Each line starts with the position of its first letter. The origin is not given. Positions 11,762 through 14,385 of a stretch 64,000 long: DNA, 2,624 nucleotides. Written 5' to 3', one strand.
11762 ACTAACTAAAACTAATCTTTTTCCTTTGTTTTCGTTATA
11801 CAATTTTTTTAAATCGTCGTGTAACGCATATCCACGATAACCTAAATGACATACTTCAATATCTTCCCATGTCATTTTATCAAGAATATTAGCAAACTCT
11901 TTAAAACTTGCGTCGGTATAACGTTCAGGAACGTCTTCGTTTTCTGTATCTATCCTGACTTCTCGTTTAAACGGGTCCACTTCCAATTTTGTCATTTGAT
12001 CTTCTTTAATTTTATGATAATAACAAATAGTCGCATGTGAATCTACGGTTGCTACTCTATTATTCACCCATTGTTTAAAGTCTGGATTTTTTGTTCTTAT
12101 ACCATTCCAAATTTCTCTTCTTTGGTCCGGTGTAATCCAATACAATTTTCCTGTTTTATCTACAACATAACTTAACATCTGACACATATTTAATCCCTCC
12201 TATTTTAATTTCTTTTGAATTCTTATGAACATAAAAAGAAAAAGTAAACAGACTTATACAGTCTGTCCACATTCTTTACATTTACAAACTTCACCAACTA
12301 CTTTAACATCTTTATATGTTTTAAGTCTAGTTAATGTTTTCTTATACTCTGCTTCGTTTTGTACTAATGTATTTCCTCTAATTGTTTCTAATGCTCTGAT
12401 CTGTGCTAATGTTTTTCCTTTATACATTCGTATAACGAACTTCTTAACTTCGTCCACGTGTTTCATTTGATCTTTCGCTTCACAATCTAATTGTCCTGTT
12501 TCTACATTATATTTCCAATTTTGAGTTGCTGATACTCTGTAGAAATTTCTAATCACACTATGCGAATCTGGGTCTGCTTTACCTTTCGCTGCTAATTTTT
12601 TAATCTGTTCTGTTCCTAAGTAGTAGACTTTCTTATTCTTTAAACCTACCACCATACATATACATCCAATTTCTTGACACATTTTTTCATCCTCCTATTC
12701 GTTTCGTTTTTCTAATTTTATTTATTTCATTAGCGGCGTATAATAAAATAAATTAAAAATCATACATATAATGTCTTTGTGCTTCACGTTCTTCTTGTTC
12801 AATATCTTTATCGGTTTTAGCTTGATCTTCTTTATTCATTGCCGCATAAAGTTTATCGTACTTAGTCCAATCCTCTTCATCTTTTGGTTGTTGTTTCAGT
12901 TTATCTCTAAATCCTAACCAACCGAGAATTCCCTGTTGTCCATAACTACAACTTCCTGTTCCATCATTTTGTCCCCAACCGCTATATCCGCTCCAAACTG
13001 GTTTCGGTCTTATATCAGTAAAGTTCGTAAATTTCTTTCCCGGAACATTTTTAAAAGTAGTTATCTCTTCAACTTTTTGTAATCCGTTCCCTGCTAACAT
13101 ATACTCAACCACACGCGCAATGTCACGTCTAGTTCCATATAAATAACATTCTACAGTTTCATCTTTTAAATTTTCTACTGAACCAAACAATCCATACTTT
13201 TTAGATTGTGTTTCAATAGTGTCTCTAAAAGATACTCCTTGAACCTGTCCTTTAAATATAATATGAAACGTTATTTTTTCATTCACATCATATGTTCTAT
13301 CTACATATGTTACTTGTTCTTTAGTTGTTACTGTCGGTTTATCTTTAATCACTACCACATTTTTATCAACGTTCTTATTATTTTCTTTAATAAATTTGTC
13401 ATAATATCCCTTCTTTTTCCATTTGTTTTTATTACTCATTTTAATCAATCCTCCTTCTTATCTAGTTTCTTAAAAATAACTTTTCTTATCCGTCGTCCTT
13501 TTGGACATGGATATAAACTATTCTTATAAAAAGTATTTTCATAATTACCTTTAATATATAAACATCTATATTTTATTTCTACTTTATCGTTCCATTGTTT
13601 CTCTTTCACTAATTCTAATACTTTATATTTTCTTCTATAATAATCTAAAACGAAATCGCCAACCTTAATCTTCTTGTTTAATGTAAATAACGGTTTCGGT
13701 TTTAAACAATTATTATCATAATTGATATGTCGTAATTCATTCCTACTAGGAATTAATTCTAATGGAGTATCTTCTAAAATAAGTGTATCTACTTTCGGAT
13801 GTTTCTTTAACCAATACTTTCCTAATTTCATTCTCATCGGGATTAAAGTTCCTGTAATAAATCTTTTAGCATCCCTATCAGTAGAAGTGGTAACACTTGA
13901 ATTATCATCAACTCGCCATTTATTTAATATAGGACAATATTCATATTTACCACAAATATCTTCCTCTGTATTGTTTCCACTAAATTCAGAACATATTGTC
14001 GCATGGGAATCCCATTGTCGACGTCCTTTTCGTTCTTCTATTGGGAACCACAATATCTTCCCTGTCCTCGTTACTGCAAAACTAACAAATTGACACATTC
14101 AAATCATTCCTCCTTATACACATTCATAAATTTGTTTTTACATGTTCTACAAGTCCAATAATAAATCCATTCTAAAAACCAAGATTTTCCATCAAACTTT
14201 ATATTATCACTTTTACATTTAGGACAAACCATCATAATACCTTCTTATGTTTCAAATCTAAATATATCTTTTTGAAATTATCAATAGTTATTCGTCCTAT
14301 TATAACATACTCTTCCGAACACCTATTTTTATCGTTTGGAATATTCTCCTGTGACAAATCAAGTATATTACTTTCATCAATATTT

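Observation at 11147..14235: Novel paralog family beginning MCQ with conserved N-terminal module, interleaved with an acylphosphatase-like gene and zinc ribbons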

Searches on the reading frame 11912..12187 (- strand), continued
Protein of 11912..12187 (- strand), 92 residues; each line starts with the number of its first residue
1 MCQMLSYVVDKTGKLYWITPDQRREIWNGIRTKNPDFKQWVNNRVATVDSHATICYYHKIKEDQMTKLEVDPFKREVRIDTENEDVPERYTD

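Call 63: search_solved_structures(query=A5, max_evalue=10)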
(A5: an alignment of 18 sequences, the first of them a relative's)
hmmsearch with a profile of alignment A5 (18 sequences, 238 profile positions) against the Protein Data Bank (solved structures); distinct sequences matched with E-value up to 10: 5.
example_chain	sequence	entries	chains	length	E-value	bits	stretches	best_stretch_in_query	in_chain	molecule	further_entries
9n6k_L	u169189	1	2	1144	0.02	18.2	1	80-188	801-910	Chromo domain-containing protein 1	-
7tn2_W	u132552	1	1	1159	0.023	18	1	81-188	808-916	Chromo domain-containing protein 1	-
9r5s_W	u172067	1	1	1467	0.03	17.6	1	81-188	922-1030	Chromo domain-containing protein 1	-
5o9g_W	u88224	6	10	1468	0.03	17.6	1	81-188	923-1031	Chromo domain-containing protein 1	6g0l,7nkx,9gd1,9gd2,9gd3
8ok9_C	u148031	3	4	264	0.13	15.6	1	81-157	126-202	Archaeoglobus fulgidus AfAgo-N protein | Archaeoglobus fulgidus AfAgo-N protein representing N-L1-L2 domains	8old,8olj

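Call 65: fold_search(model_id=the predicted structure, library=pdb)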
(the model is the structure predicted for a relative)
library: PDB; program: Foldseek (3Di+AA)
matches with E <= 10: 37; with E <= 0.001: 0
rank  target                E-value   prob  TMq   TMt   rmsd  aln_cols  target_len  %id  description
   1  5zau_MODEL_1_B        3.4e+00  0.15  0.10  0.43   7.7        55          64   25  Complex of the human FYN SH3 and monobody binder (released 2019-09-11)
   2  8vst_A                3.6e+00  0.02  0.09  0.12  17.2       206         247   12  Rns mutant H20A/R75A (released 2025-07-23)
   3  3to3_B                3.8e+00  0.08  0.09  0.06  12.2        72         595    8  Crystal Structure of Petrobactin Biosynthesis Protein AsbB from Bacillus anthracis str. Sterne (released 2011-10-05)
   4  9mb6_A                3.8e+00  0.01  0.09  0.04  19.7       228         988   13  Cryo-EM structure of wild-type SaCas9-guide RNA-mismatched target DNA complex (released 2026-03-18)
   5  8efc_A                4.5e+00  0.02  0.08  0.05  14.2       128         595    8  Structure of Lates calcarifer DNA polymerase theta polymerase domain with long duplex DNA, complex Ia (released 2022-12-14)
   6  8zda_A                4.5e+00  0.01  0.10  0.04  23.4       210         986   15  Cryo-EM structure of eSaCas9_NNG-guide RNA-target DNA complex in a catalytically active state (released 2025-11-05)
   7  2rsv_MODEL_1_A        4.5e+00  0.01  0.10  0.09  31.2       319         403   15  Solution structure of human full-length vaccinia related kinase 1 (VRK1) (released 2013-12-04)
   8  6am0_D                4.8e+00  0.16  0.07  0.31   6.0        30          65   13  Crystal structure of K. lactis Edc1-Dcp1-Dcp2-Edc3 decapping complex with synthetic cap substrate analog (released 2018-03-21)
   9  3to3_A                5.1e+00  0.06  0.09  0.06  12.0        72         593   10  Crystal Structure of Petrobactin Biosynthesis Protein AsbB from Bacillus anthracis str. Sterne (released 2011-10-05)
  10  3fb9_B                5.8e+00  0.12  0.07  0.26   4.5        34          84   29  The crystal structure of the protein with unknown function from Streptococcus pneumoniae TIGR4 (released 2008-12-23)
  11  3lhc                  6.1e+00  0.12  0.08  0.25   3.6        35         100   17  Crystal structure of cyanovirin-n swapping domain b mutant (released 2010-02-09)
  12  9a6y_A                6.1e+00  0.02  0.12  0.21  33.1       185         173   14  Integrative model of RPOE-RPOC by crosslinking MS and deep learning (released 2024-09-18)
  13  1lom                  6.9e+00  0.10  0.09  0.27   3.8        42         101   14  CYANOVIRIN-N DOUBLE MUTANT P51S S52P (released 2002-06-26)
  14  2yt2_MODEL_1_A        6.9e+00  0.03  0.07  0.14  14.8        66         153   14  Solution structure of the chimera of the PTB domain of SNT-2 and 19-residue peptide (aa 1571-1589) of hALK (released 2008-04-08)
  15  4o0i_A                7.3e+00  0.01  0.07  0.05  15.4       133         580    8  Crystal structure of fragment DNA polymerase I from Bacillus stearothermophilus with 2'-MeSe-arabino-guanosine derivat (released 2014-12-17)
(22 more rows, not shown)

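Call 83: search_protein_families(library=pfam, alignment_id=A5, max_evalue=1)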
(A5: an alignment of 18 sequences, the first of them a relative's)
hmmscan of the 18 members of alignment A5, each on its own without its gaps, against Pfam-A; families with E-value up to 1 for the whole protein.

A. member 1, P0078 (198 aa): 2 families
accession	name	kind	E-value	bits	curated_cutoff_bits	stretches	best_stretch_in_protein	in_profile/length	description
PF07751.16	Abi_2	-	0.024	15.4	25.6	1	14-66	36-83/184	Abi-like protein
PF09426.16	Nyv1_longin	-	0.032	14.7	25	1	75-129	26-78/137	Vacuolar R-SNARE Nyv1, longin domain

B. families by the number of members that match (of 18 scanned): 11 families
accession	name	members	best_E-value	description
PF07751.16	Abi_2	2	0.019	Abi-like protein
PF20530.3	DUF6745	1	1.9e-05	Domain of unknown function (DUF6745)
PF04909.20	Amidohydro_2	1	5.7e-05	Amidohydrolase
PF13884.11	Peptidase_S74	1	0.0026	Chaperone of endosialidase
PF09426.16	Nyv1_longin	1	0.032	Vacuolar R-SNARE Nyv1, longin domain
PF16347.10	SGSH_C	1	0.06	N-sulphoglucosamine sulphohydrolase, C-terminal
PF22654.1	DUF7008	1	0.067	Domain of unknown function (DUF7008)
PF19224.5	pATOM36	1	0.069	pATOM36 family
PF14133.12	DUF4300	1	0.086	Domain of unknown function (DUF4300)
PF15059.11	Speriolin_C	1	0.15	Speriolin C-terminus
PF09336.16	Vps4_C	1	0.58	Vps4 C terminal oligomerisation domain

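Call 92: search_protein_families(library=padloc, proteins=[P0078, P0025, P0005, P0022], max_evalue=0.01)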
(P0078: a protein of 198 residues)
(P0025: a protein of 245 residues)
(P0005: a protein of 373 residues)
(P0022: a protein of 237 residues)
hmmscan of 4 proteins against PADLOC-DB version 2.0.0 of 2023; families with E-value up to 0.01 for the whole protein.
P0078 (198 aa): 0 families

P0025 (245 aa): 0 families

P0005 (373 aa): 0 families

P0022 (237 aa): 0 families

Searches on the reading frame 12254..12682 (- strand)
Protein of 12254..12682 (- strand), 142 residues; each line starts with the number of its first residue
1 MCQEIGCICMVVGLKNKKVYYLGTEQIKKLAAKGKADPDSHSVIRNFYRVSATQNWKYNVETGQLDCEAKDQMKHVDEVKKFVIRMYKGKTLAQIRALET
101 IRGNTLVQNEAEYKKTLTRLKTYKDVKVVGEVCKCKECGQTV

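Call 3: search_protein_families(library=pfam, proteins=[window:12254-12682:-], max_evalue=1)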
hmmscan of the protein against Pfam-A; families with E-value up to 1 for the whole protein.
window:12254-12682:- (142 aa): 0 families

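Call 4: search_protein_families(library=phrogs, proteins=[window:12254-12682:-], max_evalue=1)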
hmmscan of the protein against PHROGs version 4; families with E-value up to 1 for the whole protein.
window:12254-12682:- (142 aa): 4 families
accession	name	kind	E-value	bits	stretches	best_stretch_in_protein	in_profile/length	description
phrog_34327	-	unknown function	0.0086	16.9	1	69-132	45-103/167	-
phrog_6318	-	unknown function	0.036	15.9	1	28-83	40-104/124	-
phrog_19438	-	DNA, RNA and nucleotide metabolism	0.1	13.8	1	71-126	26-83/98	DNA binding protein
phrog_34034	-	unknown function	0.15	13.3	1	90-121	13-44/126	-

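Call 9: search_protein_families(library=ncbifam, proteins=[window:12254-12682:-], max_evalue=1)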
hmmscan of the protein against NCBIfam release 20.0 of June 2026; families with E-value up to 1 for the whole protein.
window:12254-12682:- (142 aa): 1 family
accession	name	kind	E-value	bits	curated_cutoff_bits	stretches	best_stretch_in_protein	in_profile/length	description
NF005248.0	PRK06759.1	equivalog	0.0024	17.6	133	1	52-123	83-153/156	RNA polymerase factor sigma-70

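Call 92: search_protein_families(library=padloc, proteins=[window:12254-12682:-], max_evalue=0.01)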
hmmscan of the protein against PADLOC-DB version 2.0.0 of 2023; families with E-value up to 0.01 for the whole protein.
window:12254-12682:- (142 aa): 0 families

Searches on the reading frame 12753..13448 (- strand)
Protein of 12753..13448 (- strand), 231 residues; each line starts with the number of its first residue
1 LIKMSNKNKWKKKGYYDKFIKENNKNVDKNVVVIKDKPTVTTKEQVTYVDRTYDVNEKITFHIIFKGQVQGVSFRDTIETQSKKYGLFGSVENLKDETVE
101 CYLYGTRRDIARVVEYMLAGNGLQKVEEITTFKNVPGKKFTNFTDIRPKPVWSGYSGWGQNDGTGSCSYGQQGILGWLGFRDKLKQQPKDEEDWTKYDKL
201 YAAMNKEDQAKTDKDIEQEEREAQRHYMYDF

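Call 3: search_protein_families(library=pfam, proteins=[window:12753-13448:-], max_evalue=1)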
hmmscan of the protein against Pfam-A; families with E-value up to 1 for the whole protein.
window:12753-13448:- (231 aa): 2 families
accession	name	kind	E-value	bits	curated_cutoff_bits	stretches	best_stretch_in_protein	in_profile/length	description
PF00708.24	Acylphosphatase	-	2e-14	54.1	22.5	1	62-143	2-83/85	Acylphosphatase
PF23914.1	TPR_CcmH_CycH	-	0.001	19.3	42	1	178-211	37-70/158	Cytochrome c-type biogenesis protein H TPR domain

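Call 4: search_protein_families(library=phrogs, proteins=[window:12753-13448:-], max_evalue=1)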
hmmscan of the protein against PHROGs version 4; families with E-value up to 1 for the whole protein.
window:12753-13448:- (231 aa): 1 family
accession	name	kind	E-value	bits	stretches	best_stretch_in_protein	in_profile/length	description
phrog_20167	-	unknown function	1.1e-11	45.6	1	58-122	3-67/92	-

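Call 9: search_protein_families(library=ncbifam, proteins=[window:12753-13448:-], max_evalue=1)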
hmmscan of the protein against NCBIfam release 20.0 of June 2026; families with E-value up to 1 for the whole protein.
window:12753-13448:- (231 aa): 30 families (the best 25 are shown)
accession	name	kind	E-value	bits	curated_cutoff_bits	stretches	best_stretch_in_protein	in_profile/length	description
NF010998.0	PRK14424.1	equivalog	4.8e-14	52.3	100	1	57-144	8-96/98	acylphosphatase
NF011016.0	PRK14444.1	equivalog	2e-11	44.1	103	1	60-144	5-89/92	acylphosphatase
NF011000.0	PRK14426.1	equivalog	4e-11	42.8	89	1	58-144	3-90/92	acylphosphatase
NF011022.0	PRK14451.1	equivalog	3.9e-10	39.9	91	1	58-143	4-88/91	acylphosphatase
NF011007.0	PRK14433.1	equivalog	1.3e-09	38.1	100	1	63-131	6-74/88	acylphosphatase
NF010996.0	PRK14421.1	equivalog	1.6e-09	37.7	98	1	59-131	4-76/99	acylphosphatase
NF011013.0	PRK14441.1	equivalog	2e-09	37.4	114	1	57-131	3-77/93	acylphosphatase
NF010995.0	PRK14420.1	equivalog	1.2e-08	35.4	110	1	60-132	3-75/91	acylphosphatase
NF011003.0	PRK14429.1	equivalog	1.4e-08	34.7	90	1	63-130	6-73/91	acylphosphatase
NF011011.0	PRK14438.1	equivalog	1.7e-08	34.5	109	1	58-143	2-87/91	acylphosphatase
NF011010.0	PRK14436.1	equivalog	2.2e-08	34.3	117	1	58-129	3-74/91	acylphosphatase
NF011020.0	PRK14449.1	equivalog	2.8e-08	33.6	103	1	59-131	3-75/90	acylphosphatase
NF011017.0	PRK14445.1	equivalog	3.3e-08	33.7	97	1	61-133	6-78/92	acylphosphatase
NF011004.0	PRK14430.1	equivalog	3.9e-08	33.5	101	1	58-143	3-86/92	acylphosphatase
NF011021.0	PRK14450.1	equivalog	4.4e-08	33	109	1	62-142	5-86/91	acylphosphatase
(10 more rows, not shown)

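Call 92: search_protein_families(library=padloc, proteins=[window:12753-13448:-], max_evalue=0.01)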
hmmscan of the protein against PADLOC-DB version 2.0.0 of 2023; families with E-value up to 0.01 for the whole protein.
window:12753-13448:- (231 aa): 0 families

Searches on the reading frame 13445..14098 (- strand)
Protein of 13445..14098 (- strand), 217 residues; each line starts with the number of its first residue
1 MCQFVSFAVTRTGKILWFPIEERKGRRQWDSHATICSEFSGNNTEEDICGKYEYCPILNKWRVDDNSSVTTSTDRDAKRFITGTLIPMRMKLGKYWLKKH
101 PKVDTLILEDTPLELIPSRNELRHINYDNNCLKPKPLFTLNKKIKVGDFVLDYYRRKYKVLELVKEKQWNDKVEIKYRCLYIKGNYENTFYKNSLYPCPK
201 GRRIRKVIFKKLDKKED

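Call 3: search_protein_families(library=pfam, proteins=[window:13445-14098:-], max_evalue=1)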
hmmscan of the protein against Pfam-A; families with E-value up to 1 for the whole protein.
window:13445-14098:- (217 aa): 0 families

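Call 4: search_protein_families(library=phrogs, proteins=[window:13445-14098:-], max_evalue=1)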
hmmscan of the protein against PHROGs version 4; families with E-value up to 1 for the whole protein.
window:13445-14098:- (217 aa): 1 family
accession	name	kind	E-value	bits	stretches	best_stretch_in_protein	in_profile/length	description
phrog_23847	-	unknown function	0.34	11.9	0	128-151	33-56/125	-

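Call 9: search_protein_families(library=ncbifam, proteins=[window:13445-14098:-], max_evalue=1)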
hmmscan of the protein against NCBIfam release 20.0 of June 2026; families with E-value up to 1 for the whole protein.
window:13445-14098:- (217 aa): 0 families

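Call 13: search_dna_similar(query=window:13445-14098:-, collection=phages, mode=protein, max_evalue=10)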
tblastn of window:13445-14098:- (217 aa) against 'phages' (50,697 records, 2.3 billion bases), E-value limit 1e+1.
Records with a match: 1; places in all: 1; records where one place covers at least 80% of the query: 0.
Best place of each record, by identity: <60% 1.
By first word of the organism name: Escherichia 1.
By host as written in the record: Escherichia coli K-12 MG1655 1.
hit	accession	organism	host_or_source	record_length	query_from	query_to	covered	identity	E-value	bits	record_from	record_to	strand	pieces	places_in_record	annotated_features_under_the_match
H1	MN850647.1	Escherichia phage tootiki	Escherichia coli K-12 MG1655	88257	43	113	33%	29.4%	5e+0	34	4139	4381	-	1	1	DNA polymerase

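Call 26: predict_structure(protein=window:13445-14098:-)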
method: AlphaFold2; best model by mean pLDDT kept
length: 217 residues; sequences in the alignment: 1
mean_pLDDT: 35.8   pTM: 0.34
mean pLDDT of the five models: 35.8, 35.0, 32.7, 31.1, 29.6
residues with pLDDT >= 90: 0; 70-90: 0; 50-70: 9; < 50: 208
segments of 3 or more residues with pLDDT < 50: 1-16, 18-88, 99-217
pLDDT, mean of each block of 10 residues (from residue 1): 44 44 42 39 37 31 29 32 42 50 42 31 26 25 26 26 31 39 35 38 43 39
secondary structure, 60 per line:
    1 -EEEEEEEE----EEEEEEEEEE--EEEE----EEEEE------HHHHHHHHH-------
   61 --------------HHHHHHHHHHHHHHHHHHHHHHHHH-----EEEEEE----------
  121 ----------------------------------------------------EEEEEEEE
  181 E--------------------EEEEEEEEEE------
elements in order: E2-9 E14-23 E26-29 E34-38 H45-53 H75-99 E105-110 E173-181 E202-211

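Call 92: search_protein_families(library=padloc, proteins=[window:13445-14098:-], max_evalue=0.01)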
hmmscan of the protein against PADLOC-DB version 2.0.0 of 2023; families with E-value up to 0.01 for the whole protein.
window:13445-14098:- (217 aa): 0 families

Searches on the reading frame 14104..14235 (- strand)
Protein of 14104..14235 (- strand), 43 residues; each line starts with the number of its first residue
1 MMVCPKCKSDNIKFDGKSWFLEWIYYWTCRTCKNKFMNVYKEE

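Call 3: search_protein_families(library=pfam, proteins=[window:14104-14235:-], max_evalue=1)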
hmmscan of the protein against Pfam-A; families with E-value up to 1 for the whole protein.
window:14104-14235:- (43 aa): 14 families
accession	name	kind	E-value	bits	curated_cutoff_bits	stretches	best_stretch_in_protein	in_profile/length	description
PF08271.17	Zn_Ribbon_TF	-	0.0035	17.3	29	1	2-15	1-14/43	TFIIB zinc-binding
PF24273.1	TRASH_HVO_1752_C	-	0.0041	17.7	27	1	4-41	4-41/47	HVO_1752, C-terminal TRASH domain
PF23451.1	Zn_ribbon_PaaD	-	0.0054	16.8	27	0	3-12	16-25/53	PaaD zinc beta ribbon domain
PF23145.1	Zf_2nd_IFT121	-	0.015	15.4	25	1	26-37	16-27/45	IFT121, second zinc finger domain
PF03811.18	Zn_ribbon_InsA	-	0.017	15.3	26.1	1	3-19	7-23/35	InsA N-terminal domain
PF08274.17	Zn_Ribbon_YjdM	-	0.054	14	30.8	1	4-10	5-11/30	PhnA Zinc-Ribbon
PF09723.15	Zn_ribbon_8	-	0.061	13.8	34.4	0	3-12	28-37/41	Zinc ribbon domain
PF02701.20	Zn_ribbon_Dof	-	0.067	13.8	26.6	1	2-36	4-38/59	Dof domain, zinc finger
PF08394.17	Arc_trans_TRASH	-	0.068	13.7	27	1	24-38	23-37/43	Archaeal TRASH domain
PF12677.13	DUF3797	-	0.19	12.1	25.1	0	12-36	7-23/48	Domain of unknown function (DUF3797)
PF12760.12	Zn_ribbon_IS1595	-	0.24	11.8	25.4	1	3-34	20-45/46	Transposase zinc-ribbon domain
PF23470.1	Zn_ribbon_PF0610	-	0.38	11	26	1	4-12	21-29/39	PF0610 rubredoxin-like zinc beta-ribbon domain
PF01096.23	Zn_ribbon_TFIIS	-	0.48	10.7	21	0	3-12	2-11/39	Transcription factor S-II (TFIIS)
PF22811.2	Zn_ribbon_NrdR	-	0.5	10.8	27.2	0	2-13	1-12/42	Transcriptional repressor NrdR-like, N-terminal domain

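Call 4: search_protein_families(library=phrogs, proteins=[window:14104-14235:-], max_evalue=1)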
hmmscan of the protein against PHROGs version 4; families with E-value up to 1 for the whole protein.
window:14104-14235:- (43 aa): 12 families
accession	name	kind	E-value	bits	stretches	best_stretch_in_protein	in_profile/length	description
phrog_1474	-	unknown function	0.0015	19.6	1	3-42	61-97/99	unknown function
phrog_5602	-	unknown function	0.002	18.7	1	3-36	20-52/60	-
phrog_4005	-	unknown function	0.011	16.9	1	3-35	24-58/75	-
phrog_25593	-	unknown function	0.025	14.7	1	2-36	42-71/344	-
phrog_1244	-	unknown function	0.039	14.4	1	2-37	109-144/157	-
phrog_3845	-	unknown function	0.046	14.6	1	2-18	155-171/216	-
phrog_10675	-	unknown function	0.052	14.8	1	2-42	6-47/98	-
phrog_9774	-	moron, auxiliary metabolic gene and host takeover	0.066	14.5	1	3-37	83-114/119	NrdC-like thioredoxin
phrog_24716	-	unknown function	0.15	13.4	1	3-34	40-69/83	-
phrog_24502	-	other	0.19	12.7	1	2-17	114-129/177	zinc-finger domain protein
phrog_1191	-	integration and excision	0.22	12.6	1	3-40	7-43/90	transposase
phrog_5516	-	unknown function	0.75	10.9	0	2-32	5-37/90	-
